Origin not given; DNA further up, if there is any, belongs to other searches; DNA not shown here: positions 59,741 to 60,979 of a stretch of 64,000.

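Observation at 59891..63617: Operon: DUF1152-like protein, Sir2-like/GGDEF-like fusion with degenerate signature motifs in both domains, TspO, zinc-ribbon SAM methyltransferase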

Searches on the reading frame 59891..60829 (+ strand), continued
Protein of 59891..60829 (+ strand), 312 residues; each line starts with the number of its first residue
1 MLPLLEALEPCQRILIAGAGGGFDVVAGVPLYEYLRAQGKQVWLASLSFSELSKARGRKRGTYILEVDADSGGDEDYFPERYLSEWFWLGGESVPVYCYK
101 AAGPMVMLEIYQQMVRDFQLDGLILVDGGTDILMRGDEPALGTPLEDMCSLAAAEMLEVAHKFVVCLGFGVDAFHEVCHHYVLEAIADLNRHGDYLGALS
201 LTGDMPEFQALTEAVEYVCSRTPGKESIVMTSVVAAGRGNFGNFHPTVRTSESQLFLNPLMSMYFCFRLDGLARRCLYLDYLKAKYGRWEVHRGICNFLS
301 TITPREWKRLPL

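Call 74: list_cluster_members(proteins=[window:59891-60829:+, window:60846-62213:+, window:62210-62650:+, window:62691-63617:+, P0208])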
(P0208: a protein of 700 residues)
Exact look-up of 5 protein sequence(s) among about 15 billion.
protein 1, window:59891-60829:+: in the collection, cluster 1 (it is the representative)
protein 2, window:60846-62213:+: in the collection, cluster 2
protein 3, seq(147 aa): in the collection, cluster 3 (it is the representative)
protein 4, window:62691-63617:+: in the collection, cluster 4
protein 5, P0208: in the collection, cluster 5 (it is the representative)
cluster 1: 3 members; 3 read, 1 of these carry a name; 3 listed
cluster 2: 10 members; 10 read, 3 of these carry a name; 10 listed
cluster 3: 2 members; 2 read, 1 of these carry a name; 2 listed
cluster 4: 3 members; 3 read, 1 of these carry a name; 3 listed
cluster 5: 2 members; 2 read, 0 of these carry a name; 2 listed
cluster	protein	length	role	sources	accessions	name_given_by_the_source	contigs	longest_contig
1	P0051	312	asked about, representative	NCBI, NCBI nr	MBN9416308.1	MAG: DUF1152 domain-containing protein [Candidatus Eremiobacteraeota bacterium] | DUF1152 domain-containing protein [Candidatus Eremiobacteraeota bacterium]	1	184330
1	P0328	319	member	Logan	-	-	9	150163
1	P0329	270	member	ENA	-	-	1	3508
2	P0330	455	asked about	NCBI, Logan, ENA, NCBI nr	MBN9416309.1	MAG: diguanylate cyclase [Candidatus Eremiobacteraeota bacterium] | diguanylate cyclase [Candidatus Eremiobacteraeota bacterium]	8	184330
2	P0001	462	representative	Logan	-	-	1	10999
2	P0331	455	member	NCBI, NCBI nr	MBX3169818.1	MAG: diguanylate cyclase [Candidatus Eremiobacteraeota bacterium] | diguanylate cyclase [Candidatus Eremiobacteraeota bacterium]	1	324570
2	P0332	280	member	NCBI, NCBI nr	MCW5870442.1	MAG: diguanylate cyclase, partial [Candidatus Eremiobacteraeota bacterium] | diguanylate cyclase [Candidatus Eremiobacteraeota bacterium]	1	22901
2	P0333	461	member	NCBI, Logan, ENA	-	-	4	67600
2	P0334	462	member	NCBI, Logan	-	-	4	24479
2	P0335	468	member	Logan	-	-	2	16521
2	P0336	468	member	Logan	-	-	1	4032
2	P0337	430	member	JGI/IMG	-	-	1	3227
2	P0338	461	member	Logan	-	-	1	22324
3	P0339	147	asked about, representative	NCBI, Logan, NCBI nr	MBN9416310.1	MAG: tryptophan-rich sensory protein [Candidatus Eremiobacteraeota bacterium] | tryptophan-rich sensory protein [Candidatus Eremiobacteraeota bacterium]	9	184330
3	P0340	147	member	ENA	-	-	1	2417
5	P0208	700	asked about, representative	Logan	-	-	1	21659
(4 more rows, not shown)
